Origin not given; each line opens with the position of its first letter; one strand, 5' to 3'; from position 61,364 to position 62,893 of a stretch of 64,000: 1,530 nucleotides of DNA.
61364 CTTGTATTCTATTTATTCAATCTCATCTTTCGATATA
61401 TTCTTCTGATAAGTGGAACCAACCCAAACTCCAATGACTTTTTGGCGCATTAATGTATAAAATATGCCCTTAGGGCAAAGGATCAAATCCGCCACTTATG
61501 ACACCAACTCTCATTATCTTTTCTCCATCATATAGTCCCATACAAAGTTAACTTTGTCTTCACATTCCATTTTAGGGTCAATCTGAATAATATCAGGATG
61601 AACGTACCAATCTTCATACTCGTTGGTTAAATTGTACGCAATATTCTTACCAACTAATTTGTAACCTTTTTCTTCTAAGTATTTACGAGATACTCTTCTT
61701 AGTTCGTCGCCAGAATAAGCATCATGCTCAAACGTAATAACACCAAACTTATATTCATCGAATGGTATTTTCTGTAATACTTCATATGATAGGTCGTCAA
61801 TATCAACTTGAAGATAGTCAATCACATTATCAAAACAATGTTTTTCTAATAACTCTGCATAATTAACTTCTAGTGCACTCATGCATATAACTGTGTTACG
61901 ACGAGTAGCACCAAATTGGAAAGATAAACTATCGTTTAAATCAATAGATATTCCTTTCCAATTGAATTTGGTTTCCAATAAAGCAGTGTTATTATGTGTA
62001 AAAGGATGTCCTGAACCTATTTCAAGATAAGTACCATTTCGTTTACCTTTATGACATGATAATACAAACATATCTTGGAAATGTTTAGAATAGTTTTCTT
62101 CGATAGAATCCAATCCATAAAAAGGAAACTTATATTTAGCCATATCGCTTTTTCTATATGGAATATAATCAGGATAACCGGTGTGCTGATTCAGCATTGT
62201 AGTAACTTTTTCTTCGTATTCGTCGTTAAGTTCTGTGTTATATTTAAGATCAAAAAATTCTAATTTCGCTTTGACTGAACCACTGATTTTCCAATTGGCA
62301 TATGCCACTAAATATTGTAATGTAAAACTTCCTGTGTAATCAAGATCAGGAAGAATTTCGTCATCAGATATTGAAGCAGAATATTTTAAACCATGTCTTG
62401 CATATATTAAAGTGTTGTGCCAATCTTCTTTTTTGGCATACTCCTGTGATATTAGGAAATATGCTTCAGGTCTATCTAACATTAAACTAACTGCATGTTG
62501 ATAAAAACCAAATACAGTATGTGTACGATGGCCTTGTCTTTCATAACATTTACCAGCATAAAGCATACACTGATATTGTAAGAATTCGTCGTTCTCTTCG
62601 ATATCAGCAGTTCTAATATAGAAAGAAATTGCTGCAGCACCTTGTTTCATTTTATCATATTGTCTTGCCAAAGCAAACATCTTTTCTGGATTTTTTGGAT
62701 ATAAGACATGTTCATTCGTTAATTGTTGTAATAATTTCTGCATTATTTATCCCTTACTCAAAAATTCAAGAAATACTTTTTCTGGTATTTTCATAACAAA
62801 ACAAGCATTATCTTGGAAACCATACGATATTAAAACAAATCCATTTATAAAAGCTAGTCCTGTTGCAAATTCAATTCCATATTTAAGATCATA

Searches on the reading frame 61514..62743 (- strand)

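Call 18: search_protein_families(library=phrogs, proteins=[window:61514-62743:-], max_evalue=0.00001)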
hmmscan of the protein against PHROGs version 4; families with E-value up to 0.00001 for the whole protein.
window:61514-62743:- (409 aa): 1 family
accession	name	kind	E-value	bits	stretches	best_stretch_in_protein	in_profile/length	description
phrog_13126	-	moron, auxiliary metabolic gene and host takeover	4.2e-09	37.1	1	5-160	178-329/394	beta-1,4-glycosyltransferase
